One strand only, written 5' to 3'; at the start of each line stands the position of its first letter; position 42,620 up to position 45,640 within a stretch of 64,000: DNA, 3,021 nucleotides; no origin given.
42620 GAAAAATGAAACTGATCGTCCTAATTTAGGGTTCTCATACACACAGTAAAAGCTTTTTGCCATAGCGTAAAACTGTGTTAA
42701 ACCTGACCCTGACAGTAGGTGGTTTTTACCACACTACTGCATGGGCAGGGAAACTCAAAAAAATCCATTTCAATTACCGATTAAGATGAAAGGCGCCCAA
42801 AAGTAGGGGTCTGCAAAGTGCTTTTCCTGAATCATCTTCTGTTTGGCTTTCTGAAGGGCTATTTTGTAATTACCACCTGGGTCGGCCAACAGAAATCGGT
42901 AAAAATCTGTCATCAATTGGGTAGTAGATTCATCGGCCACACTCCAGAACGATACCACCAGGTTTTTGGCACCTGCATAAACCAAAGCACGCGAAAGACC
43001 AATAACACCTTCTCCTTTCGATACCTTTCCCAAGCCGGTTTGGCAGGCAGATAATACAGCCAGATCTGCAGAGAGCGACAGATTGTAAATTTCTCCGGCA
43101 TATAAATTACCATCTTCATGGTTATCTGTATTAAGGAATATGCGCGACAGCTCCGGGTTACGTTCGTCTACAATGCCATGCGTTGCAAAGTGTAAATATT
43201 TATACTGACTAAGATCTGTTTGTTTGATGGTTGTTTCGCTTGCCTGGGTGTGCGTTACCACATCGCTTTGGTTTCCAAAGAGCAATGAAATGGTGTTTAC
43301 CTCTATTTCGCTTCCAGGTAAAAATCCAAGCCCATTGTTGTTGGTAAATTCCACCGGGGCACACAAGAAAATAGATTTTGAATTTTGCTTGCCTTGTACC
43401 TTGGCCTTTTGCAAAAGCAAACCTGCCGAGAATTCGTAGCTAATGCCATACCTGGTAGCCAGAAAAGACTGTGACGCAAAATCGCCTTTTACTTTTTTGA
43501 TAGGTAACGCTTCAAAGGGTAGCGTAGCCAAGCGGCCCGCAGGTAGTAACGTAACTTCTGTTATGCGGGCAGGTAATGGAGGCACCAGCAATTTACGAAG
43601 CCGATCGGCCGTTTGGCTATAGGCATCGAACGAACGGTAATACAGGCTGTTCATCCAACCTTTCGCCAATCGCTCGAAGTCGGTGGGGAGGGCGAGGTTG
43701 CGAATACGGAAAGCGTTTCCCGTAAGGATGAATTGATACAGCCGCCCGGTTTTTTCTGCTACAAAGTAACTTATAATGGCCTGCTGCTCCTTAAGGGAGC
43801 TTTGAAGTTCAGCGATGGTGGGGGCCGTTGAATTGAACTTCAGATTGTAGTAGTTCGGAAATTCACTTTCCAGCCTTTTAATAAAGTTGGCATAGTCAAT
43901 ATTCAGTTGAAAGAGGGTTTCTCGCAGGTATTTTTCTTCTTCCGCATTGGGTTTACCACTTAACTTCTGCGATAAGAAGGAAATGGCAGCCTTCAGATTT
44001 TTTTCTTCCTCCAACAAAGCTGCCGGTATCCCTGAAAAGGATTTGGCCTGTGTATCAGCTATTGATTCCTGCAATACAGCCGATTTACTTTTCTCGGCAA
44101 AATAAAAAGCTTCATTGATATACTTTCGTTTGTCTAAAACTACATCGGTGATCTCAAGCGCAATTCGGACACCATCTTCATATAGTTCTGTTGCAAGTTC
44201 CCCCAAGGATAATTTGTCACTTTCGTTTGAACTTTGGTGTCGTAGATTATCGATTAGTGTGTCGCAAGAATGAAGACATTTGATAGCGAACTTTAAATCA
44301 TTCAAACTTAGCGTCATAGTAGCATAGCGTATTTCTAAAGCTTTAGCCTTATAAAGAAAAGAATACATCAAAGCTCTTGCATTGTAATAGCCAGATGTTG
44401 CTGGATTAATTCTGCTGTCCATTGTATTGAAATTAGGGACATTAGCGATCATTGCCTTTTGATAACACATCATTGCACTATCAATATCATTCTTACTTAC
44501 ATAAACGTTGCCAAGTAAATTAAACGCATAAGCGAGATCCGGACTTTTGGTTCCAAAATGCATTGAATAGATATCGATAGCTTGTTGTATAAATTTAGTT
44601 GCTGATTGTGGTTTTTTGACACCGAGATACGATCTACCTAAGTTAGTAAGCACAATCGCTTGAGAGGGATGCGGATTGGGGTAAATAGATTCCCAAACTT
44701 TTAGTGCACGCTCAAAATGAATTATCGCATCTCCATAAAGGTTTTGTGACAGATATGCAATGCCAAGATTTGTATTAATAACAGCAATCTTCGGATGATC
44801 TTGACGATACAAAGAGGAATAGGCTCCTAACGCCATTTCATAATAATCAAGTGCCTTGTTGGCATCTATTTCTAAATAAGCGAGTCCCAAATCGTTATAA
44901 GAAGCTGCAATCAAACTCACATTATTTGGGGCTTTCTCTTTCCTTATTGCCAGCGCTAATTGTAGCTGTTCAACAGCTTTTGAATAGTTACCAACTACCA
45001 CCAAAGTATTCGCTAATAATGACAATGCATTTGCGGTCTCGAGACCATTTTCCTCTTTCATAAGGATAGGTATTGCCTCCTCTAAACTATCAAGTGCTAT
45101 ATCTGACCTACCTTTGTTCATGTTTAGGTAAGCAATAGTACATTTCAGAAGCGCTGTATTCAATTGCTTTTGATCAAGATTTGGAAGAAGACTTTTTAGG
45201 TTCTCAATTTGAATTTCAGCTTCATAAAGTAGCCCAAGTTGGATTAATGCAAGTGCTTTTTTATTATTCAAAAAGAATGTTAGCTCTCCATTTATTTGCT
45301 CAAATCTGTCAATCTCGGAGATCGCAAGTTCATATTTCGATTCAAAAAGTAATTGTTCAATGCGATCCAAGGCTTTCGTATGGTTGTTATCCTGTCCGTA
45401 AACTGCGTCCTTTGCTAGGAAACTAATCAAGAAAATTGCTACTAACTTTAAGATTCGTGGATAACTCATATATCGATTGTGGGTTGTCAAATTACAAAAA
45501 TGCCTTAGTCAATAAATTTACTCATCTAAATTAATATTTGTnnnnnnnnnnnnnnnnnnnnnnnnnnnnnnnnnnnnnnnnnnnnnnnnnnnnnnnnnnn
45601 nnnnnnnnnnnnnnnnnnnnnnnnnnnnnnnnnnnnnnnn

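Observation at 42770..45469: Chimeric exported caspase-like protease: AT-rich TPR half on a host-like CHAT half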

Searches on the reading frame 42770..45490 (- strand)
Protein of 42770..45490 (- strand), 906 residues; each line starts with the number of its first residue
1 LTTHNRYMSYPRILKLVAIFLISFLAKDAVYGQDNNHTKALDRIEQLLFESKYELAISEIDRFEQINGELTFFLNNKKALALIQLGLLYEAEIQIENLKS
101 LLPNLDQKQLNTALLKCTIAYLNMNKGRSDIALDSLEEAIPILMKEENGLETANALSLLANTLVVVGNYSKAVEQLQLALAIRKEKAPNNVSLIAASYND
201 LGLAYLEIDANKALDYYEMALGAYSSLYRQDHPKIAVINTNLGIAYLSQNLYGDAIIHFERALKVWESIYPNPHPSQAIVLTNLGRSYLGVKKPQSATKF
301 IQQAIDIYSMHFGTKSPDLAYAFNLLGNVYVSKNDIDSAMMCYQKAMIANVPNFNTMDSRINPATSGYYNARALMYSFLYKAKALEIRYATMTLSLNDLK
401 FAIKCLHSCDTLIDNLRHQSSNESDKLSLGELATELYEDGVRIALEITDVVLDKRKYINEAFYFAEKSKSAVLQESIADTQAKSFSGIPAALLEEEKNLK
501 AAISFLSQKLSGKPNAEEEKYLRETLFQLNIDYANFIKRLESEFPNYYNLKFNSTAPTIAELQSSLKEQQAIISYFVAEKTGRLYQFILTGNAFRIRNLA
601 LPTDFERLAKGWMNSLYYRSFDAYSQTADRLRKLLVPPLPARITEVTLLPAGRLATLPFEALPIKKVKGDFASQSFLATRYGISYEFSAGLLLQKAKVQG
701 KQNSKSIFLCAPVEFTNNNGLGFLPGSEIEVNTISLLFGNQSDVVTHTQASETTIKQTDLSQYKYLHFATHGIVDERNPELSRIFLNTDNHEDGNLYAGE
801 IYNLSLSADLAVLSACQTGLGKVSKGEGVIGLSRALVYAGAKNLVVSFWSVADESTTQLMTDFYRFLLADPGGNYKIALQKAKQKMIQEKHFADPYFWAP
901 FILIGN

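Call 3: search_protein_families(library=pfam, proteins=[window:42770-45490:-], max_evalue=0.01)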
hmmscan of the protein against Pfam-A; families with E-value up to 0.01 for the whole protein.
window:42770-45490:- (906 aa): 13 families
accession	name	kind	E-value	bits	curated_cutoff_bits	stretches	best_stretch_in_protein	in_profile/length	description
PF12770.12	CHAT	-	5.4e-62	210.3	24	1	627-906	3-289/289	CHAT domain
PF13424.12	TPR_12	-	2.1e-37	127.6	30.1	4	235-308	2-75/77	Tetratricopeptide repeat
PF13374.12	TPR_10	-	9.5e-20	70.4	27.5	1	240-275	6-41/42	Tetratricopeptide repeat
PF00515.34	TPR_1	-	1.9e-18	65.9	27.8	2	240-265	5-30/34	Tetratricopeptide repeat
PF07719.23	TPR_2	-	2.5e-13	49.5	27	0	240-264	5-29/34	Tetratricopeptide repeat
PF24885.1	TPR_NPHP3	-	3.8e-13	49.8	100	2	247-348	110-211/239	Nephrocystin-3 TPR domain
PF13181.12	TPR_8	-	1.1e-08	35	25.7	0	321-346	2-27/34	Tetratricopeptide repeat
PF13176.12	TPR_7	-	8.4e-08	32.2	27.9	0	155-186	1-32/36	Tetratricopeptide repeat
PF17874.7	TPR_MalT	-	2.1e-06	27.7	45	1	204-347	8-149/336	MalT-like TPR region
PF13432.12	TPR_16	-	9.9e-06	26.3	32.7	0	241-308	2-61/65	Tetratricopeptide repeat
PF13428.12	TPR_14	-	3.2e-05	24.6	23.5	0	154-182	2-30/44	Tetratricopeptide repeat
PF13414.12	TPR_11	-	0.00027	21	26.8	0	327-346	1-20/42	TPR repeat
PF12895.13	ANAPC3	-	0.0093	16.7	27.2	0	249-312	2-56/82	Anaphase-promoting complex, cyclosome, subunit 3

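Call 4: search_protein_families(library=ncbifam, proteins=[window:42770-45490:-], max_evalue=0.01)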
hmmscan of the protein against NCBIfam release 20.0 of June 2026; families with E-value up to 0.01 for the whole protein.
window:42770-45490:- (906 aa): 11 families
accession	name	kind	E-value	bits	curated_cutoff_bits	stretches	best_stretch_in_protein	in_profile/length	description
NF040586.1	FxSxx_TPR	equivalog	5.5e-11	41.7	300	1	68-346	424-708/830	FxSxx-COOH system tetratricopeptide repeat protein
NF053617.1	SARPRegAfsRStmc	equivalog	3.9e-09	35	1430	1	230-347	770-883/986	SARP-family global regulator AfsR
TIGR02521.1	type_IV_pilW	equivalog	4e-06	26.6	154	0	278-349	31-94/234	type IV pilus biogenesis/stability protein PilW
NF040959.1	MamA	equivalog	1.3e-05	24.8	200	0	115-262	75-199/204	magnetosome protein MamA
NF041717.1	HaaA_phane_TPR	equivalog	9.5e-05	20.7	1125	1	126-347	645-859/882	cyclophane-containing RiPP biosynthesis TPR protein HaaT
NF002725.1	PRK02603.1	equivalog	0.00012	22.1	143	1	167-273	49-153/173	photosystem I assembly protein Ycf3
TIGR02795.1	tol_pal_ybgF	equivalog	0.0014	19.3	90.1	0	242-309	45-107/119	tol-pal system protein YbgF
NF033762.1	social_mot_Tgl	equivalog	0.003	16.9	225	0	212-342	84-192/252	social motility TPR repeat lipoprotein Tgl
TIGR00540.1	TPR_hemY_coli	hypoth_equivalog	0.0053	15.6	142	0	230-273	320-361/385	heme biosynthesis-associated TPR protein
NF008753.0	PRK11788.1-1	equivalog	0.007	15.5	395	0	81-202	143-263/389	lipopolysaccharide assembly protein LapB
NF008757.0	PRK11788.1-5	equivalog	0.0077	15.4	363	0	471-522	270-321/388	lipopolysaccharide assembly protein LapB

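Call 23: find_homologous_proteins(query=window:42770-45490:-, region=30-440)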
Query window:42770-45490:-, residues 30-440 (411 aa): 388 proteins with E <= 0.001 among 8000 candidates; the best 120 are listed.
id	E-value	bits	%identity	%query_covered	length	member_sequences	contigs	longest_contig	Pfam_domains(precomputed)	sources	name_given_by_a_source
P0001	7.5e-263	889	100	100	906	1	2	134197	PF17874.8,PF00515.35,PF13424.13,PF13176.13,PF24885.2,PF13432.13,PF12770.13,PF13181.13,PF07719.24,PF13374.13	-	-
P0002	2.0e-103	365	45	97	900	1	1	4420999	PF13176.13,PF24885.2,PF13428.13,PF12770.13,PF13374.13,PF10516.16,PF17874.8,PF00515.35,PF13424.13,PF13432.13,PF13181.13,PF07719.24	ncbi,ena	-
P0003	3.7e-102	360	45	97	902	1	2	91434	PF17874.8,PF00515.35,PF13424.13,PF13176.13,PF24885.2,PF13432.13,PF13428.13,PF12770.13,PF13181.13,PF07719.24,PF13374.13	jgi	jgi:CHAT domain-containing protein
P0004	7.4e-102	359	46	95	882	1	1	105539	PF13414.13,PF13176.13,PF24885.2,PF13428.13,PF12770.13,PF13374.13,PF14559.13,PF17874.8,PF00515.35,PF13424.13,PF13432.13,PF13181.13,PF07719.24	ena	-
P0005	2.2e-101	358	44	97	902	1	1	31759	PF17874.8,PF00515.35,PF13424.13,PF13176.13,PF24885.2,PF13432.13,PF13428.13,PF12770.13,PF13181.13,PF07719.24,PF13374.13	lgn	-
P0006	7.0e-101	356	45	100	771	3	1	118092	PF13176.13,PF24885.2,PF13428.13,PF12770.13,PF13374.13,PF14559.13,PF17874.8,PF00515.35,PF13424.13,PF13432.13,PF13181.13,PF07719.24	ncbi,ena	-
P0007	5.4e-100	353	47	97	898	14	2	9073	PF13176.13,PF24885.2,PF13428.13,PF12770.13,PF13374.13,PF14559.13,PF10516.16,PF17874.8,PF00515.35,PF12895.14,PF13424.13,PF13432.13,PF13181.13,PF07719.24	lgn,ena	-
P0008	1.3e-99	352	45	99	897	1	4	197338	PF13176.13,PF24885.2,PF13428.13,PF12770.13,PF13374.13,PF14559.13,PF10516.16,PF00515.35,PF12895.14,PF13424.13,PF13432.13,PF13181.13,PF07719.24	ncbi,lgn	-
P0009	3.0e-99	351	43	100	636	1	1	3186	PF13431.13,PF13176.13,PF24885.2,PF13428.13,PF13374.13,PF14559.13,PF10516.16,PF17874.8,PF00515.35,PF13424.13,PF13432.13,PF13181.13,PF07719.24,PF13174.13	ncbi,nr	ncbi:MAG TPA: tetratricopeptide repeat protein, partial [Cyclobacteriaceae bacterium]|nr:tetratricop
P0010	2.7e-98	348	43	97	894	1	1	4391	PF13431.13,PF13176.13,PF24885.2,PF13428.13,PF12770.13,PF13374.13,PF14559.13,PF17874.8,PF00515.35,PF13424.13,PF13432.13,PF13181.13,PF07719.24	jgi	jgi:CHAT domain-containing protein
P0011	2.5e-97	344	43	99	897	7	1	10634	PF13431.13,PF13176.13,PF24885.2,PF13428.13,PF12770.13,PF13374.13,PF14559.13,PF17874.8,PF00515.35,PF12895.14,PF13424.13,PF13432.13,PF13181.13,PF07719.24,PF13174.13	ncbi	-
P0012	8.3e-96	339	43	98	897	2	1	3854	PF13431.13,PF13176.13,PF24885.2,PF13428.13,PF12770.13,PF13374.13,PF17874.8,PF00515.35,PF13424.13,PF13432.13,PF13181.13,PF07719.24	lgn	-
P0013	4.2e-94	334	48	80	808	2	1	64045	PF13414.13,PF13176.13,PF24885.2,PF13428.13,PF12770.13,PF13374.13,PF17874.8,PF00515.35,PF13424.13,PF13432.13,PF13181.13,PF07719.24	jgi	-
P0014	6.1e-94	333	43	100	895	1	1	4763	PF13431.13,PF13176.13,PF24885.2,PF13428.13,PF12770.13,PF13374.13,PF14559.13,PF10516.16,PF17874.8,PF00515.35,PF13424.13,PF13432.13,PF13181.13,PF07719.24,PF13174.13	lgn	-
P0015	1.2e-93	332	44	98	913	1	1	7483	PF13176.13,PF24885.2,PF13428.13,PF12770.13,PF13374.13,PF07721.21,PF14559.13,PF10516.16,PF17874.8,PF00515.35,PF13424.13,PF13432.13,PF13181.13,PF07719.24,PF13174.13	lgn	-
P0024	1.2e-90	323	42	99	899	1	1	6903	PF00515.35,PF13424.13,PF13176.13,PF24885.2,PF13432.13,PF12770.13,PF13181.13,PF07719.24,PF13374.13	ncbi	-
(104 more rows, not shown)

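Call 35: find_homologous_proteins(query=window:42770-45490:-, region=480-906, max_evalue=1e-60)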
Query window:42770-45490:-, residues 480-906 (427 aa): 1405 proteins with E <= 1e-60 among 8000 candidates; the best 120 are listed.
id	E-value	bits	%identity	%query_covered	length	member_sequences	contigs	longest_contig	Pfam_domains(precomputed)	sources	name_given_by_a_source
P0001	4.5e-279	943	100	100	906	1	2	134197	PF17874.8,PF00515.35,PF13424.13,PF13176.13,PF24885.2,PF13432.13,PF12770.13,PF13181.13,PF07719.24,PF13374.13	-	-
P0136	8.0e-252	854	90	100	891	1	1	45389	PF14559.13,PF00515.35,PF13424.13,PF24885.2,PF12770.13,PF13181.13,PF07719.24,PF13374.13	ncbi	-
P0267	9.7e-239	810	85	100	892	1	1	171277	PF14559.13,PF00515.35,PF13424.13,PF13176.13,PF24885.2,PF12770.13,PF07719.24,PF13374.13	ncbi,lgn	ncbi:MAG: CHAT domain-containing protein [Bacteroidota bacterium]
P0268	2.0e-177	609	65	100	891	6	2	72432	PF14559.13,PF00515.35,PF13424.13,PF24885.2,PF12770.13,PF13181.13,PF07719.24,PF13374.13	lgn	-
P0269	2.2e-175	602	65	100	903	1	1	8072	PF14559.13,PF00515.35,PF13424.13,PF13176.13,PF24885.2,PF13428.13,PF12770.13,PF13181.13,PF07719.24,PF13374.13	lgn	-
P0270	5.5e-172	591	63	100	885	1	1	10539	PF14559.13,PF17874.8,PF00515.35,PF13424.13,PF13176.13,PF24885.2,PF12770.13,PF13181.13,PF07719.24,PF13374.13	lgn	-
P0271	5.3e-170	584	62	100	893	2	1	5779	PF17874.8,PF00515.35,PF13424.13,PF13176.13,PF24885.2,PF14938.13,PF12770.13,PF13181.13,PF07719.24,PF13374.13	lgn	-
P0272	1.7e-169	582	62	100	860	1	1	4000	PF00515.35,PF12895.14,PF13424.13,PF24885.2,PF12770.13,PF13181.13,PF07719.24,PF13374.13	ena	-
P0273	2.4e-167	575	61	100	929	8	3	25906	PF00515.35,PF13424.13,PF13176.13,PF24885.2,PF13428.13,PF12770.13,PF13181.13,PF07719.24,PF13374.13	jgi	jgi:CHAT domain-containing protein/Flp pilus assembly protein TadD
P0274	1.6e-165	569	61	100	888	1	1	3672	PF13176.13,PF24885.2,PF13428.13,PF12770.13,PF13374.13,PF14559.13,PF17874.8,PF00515.35,PF13424.13,PF13432.13,PF13181.13,PF07719.24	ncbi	ncbi:MAG TPA: CHAT domain-containing tetratricopeptide repeat protein [Cyclobacteriaceae bacterium]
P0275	1.7e-165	569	60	99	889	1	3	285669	PF13176.13,PF24885.2,PF13428.13,PF12770.13,PF13374.13,PF14559.13,PF17874.8,PF00515.35,PF13424.13,PF13432.13,PF13181.13,PF07719.24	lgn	-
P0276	3.1e-164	565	60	100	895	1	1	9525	PF00515.35,PF13424.13,PF13176.13,PF24885.2,PF13432.13,PF12770.13,PF13181.13,PF07719.24,PF13374.13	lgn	-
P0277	6.1e-164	564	60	100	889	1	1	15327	PF13176.13,PF24885.2,PF13428.13,PF12770.13,PF13374.13,PF14559.13,PF17874.8,PF00515.35,PF13424.13,PF13432.13,PF13181.13,PF07719.24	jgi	jgi:CHAT domain-containing protein/Tfp pilus assembly protein PilF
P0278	1.1e-163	563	61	100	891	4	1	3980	PF17874.8,PF00515.35,PF13424.13,PF24885.2,PF13432.13,PF12770.13,PF13181.13,PF07719.24,PF13374.13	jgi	jgi:CHAT domain-containing protein/tetratricopeptide (TPR) repeat protein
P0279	4.7e-163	561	59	100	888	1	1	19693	PF00515.35,PF13424.13,PF13176.13,PF24885.2,PF13432.13,PF12770.13,PF13181.13,PF07719.24,PF13374.13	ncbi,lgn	-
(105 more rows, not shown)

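Call 37: find_encoding_contigs(protein=P0267, flank=6000, max_places=3)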
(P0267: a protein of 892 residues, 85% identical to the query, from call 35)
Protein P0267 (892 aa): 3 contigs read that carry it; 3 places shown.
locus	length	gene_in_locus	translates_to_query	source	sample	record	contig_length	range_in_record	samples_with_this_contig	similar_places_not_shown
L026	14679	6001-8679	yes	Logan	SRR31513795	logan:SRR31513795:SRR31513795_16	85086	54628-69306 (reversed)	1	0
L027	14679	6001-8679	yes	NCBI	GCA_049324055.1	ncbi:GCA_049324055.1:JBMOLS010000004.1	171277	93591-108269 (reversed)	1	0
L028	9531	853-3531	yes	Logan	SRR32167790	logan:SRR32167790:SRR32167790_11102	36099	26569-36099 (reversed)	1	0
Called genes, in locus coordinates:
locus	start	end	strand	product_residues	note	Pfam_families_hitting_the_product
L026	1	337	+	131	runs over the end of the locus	-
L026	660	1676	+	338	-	PF04909:Amidohydro_2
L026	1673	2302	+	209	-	PF23733:GRXCR1-2_C (faint)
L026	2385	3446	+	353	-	PF17773:UPF0176_N, PF00581:Rhodanese, PF12368:Rhodanese_C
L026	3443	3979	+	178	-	PF00994:MoCF_biosynth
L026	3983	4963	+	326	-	PF01551:Peptidase_M23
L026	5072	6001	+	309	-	-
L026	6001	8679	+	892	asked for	PF13176:TPR_7 (faint), PF14559:TPR_19 (faint), PF00515:TPR_1 (faint), PF07719:TPR_2 (faint), PF13424:TPR_12, PF24885:TPR_NPHP3, PF13424:TPR_12, PF12770:CHAT, +1 more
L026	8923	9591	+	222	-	PF01135:PCMT, PF00398:RrnaAD (weak), PF13847:Methyltransf_31 (weak)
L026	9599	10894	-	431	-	PF14821:Thr_synth_N, PF00291:PALP, PF24857:THR4_C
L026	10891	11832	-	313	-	PF00288:GHMP_kinases_N, PF08544:GHMP_kinases_C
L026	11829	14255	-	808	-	PF00696:AA_kinase, PF01842:ACT (faint), PF22468:ACT_9, PF13840:ACT_7, PF22468:ACT_9, PF03447:NAD_binding_3, PF00742:Homoserine_dh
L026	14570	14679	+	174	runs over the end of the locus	PF03061:4HBT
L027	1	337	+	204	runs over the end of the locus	PF13489:Methyltransf_23, PF13847:Methyltransf_31 (weak), PF08241:Methyltransf_11 (weak), PF08242:Methyltransf_12, PF13649:Methyltransf_25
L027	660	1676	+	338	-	PF04909:Amidohydro_2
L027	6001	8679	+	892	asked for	PF13176:TPR_7 (faint), PF14559:TPR_19 (faint), PF00515:TPR_1 (faint), PF07719:TPR_2 (faint), PF13424:TPR_12, PF24885:TPR_NPHP3, PF13424:TPR_12, PF12770:CHAT, +1 more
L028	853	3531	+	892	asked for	PF13176:TPR_7 (faint), PF14559:TPR_19 (faint), PF00515:TPR_1 (faint), PF07719:TPR_2 (faint), PF13424:TPR_12, PF24885:TPR_NPHP3, PF13424:TPR_12, PF12770:CHAT, +1 more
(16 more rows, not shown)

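Call 47: search_protein_families(library=padloc, proteins=[window:42770-45469:-], max_evalue=0.01)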
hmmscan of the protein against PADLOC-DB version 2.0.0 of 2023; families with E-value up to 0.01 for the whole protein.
window:42770-45469:- (899 aa): 1 family
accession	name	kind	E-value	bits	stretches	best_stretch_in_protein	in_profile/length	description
PDLC01169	TPR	-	0.00085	16.8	0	203-303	125-220/252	TPR repeats containing protein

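Call 48: search_solved_structures(query=window:42770-45469:-, max_evalue=0.01)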
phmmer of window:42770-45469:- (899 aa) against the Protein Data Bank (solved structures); distinct sequences matched with E-value up to 0.01: 45.
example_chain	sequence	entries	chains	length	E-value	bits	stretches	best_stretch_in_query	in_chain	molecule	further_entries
9qhb_A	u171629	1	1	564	7.9e-16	60.8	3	145-343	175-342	Engineered tetratricopeptide repeat protein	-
8bu0_A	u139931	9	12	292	1.5e-11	46.7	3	190-340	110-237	Consensus tetratricopeptide repeat protein | Crystal structure of an 8-repeat consensus TPR superhelix with Zinc. | Monomer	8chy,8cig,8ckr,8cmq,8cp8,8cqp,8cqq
3nf1_A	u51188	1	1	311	2.2e-11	46.1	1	158-355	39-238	Kinesin light chain 1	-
5oj8_A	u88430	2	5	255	4.8e-11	45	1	141-339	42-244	Kinesin light chain 1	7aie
6fuz_A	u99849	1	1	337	7.6e-11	44.4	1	158-355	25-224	Kinesin light chain 1,Kinesin light chain 1,C-Jun-amino-terminal kinase-interacting protei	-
6fv0_A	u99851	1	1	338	7.7e-11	44.4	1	158-355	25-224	Kinesin light chain 1,Torsin-1A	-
6swu_A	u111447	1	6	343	8.1e-11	44.3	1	158-355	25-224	Kinesin light chain 1,Kinesin light chain 1,TPR domain of kinesin light chain 1 in complex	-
7ai4_A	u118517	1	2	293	8.1e-11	44.3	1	158-340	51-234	Isoform C of Kinesin light chain 1,Isoform C of Kinesin light chain 1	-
5fjy_A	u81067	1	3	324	9.9e-11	44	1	158-348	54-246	KINESIN LIGHT CHAIN 2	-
5ojf_A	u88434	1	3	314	1.1e-10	43.8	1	158-348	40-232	Kinesin light chain 2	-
6ejn_A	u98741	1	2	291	1.1e-10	43.8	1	158-348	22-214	Kinesin light chain 2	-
6f9i_A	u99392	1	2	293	1.2e-10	43.8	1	158-348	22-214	Kinesin light chain 2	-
9pmb_C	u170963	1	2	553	1.3e-10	43.6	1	142-355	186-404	Kinesin light chain 1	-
3zfw_A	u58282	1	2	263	4.6e-10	41.8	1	189-347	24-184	KINESIN LIGHT CHAIN 2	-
3ceq_A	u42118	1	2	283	8.4e-10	40.9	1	187-341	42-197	Kinesin light chain 2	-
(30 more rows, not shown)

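Call 53: find_encoding_contigs(protein=P0001, flank=3000, max_places=5)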
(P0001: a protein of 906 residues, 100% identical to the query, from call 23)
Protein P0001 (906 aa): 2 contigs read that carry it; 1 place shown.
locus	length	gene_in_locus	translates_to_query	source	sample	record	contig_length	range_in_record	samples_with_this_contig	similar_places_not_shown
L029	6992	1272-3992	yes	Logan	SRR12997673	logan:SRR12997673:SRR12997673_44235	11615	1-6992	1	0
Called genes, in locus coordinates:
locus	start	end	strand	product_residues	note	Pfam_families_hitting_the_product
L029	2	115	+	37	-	?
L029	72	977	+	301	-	-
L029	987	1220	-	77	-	-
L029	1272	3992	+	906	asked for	PF13176:TPR_7 (faint), PF00515:TPR_1 (faint), PF07719:TPR_2 (faint), PF13424:TPR_12 (weak), PF13424:TPR_12, PF24885:TPR_NPHP3 (weak), PF13424:TPR_12, PF12770:CHAT, +4 more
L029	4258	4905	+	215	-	PF01135:PCMT, PF00398:RrnaAD (weak)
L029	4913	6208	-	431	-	PF14821:Thr_synth_N, PF00291:PALP, PF24857:THR4_C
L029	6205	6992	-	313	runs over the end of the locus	PF00288:GHMP_kinases_N, PF08544:GHMP_kinases_C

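Call 63: predict_structure(alignment_id=A2)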
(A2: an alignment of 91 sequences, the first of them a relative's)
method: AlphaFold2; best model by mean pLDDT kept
length: 906 residues; sequences in the alignment: 91
mean_pLDDT: 88.4   pTM: 0.84
mean pLDDT of the five models: 88.4, 88.2, 87.1, 86.7, 85.4
residues with pLDDT >= 90: 561; 70-90: 269; 50-70: 59; < 50: 17
segments of 3 or more residues with pLDDT < 50: 1-9, 820-824, 826-828
pLDDT, mean of each block of 10 residues (from residue 1): 41 71 73 71 90 93 85 95 90 96 92 96 86 92 89 95 84 91 90 94 92 96 94 95 96 98 95 93 97 97 97 91 98 96 98 95 91 95 97 93 97 84 71 92 96 95 90 63 72 85 81 83 84 85 76 80 95 95 96 96 93 94 96 96 96 88 94 94 92 74 79 82 87 95 94 91 93 74 88 87 85 74 47 80 88 90 95 90 95 93 90
secondary structure, 60 per line:
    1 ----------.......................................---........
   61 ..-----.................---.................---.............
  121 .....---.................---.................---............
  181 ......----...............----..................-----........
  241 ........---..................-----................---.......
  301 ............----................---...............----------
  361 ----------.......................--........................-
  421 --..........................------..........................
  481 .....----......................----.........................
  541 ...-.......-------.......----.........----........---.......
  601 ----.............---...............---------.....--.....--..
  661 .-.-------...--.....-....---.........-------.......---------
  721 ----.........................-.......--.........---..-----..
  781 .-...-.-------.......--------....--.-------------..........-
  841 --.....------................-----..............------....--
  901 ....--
elements in order (helices of 4 or more, strands of 3 or more residues): H11-49 H53-62 H68-84 H88-104 H108-125 H129-145 H149-165 H169-186 H191-205 H210-227 H233-248 H252-269 H275-290 H294-312 H317-332 H336-350 H371-393 H396-419 H423-448 H455-485 H490-511 H516-543 H545-551 H559-565 E570-578 E583-590 E594-600 H605-617 H621-635 E645-649 H652-656 H677-680 E682-685 H689-697 E705-711 H725-741 E742-746 H752-757 E763-768 E783-785 E795-797 H798-801 E810-813 H830-839 E843-847 H854-869 H875-888 H895-898 E901-904
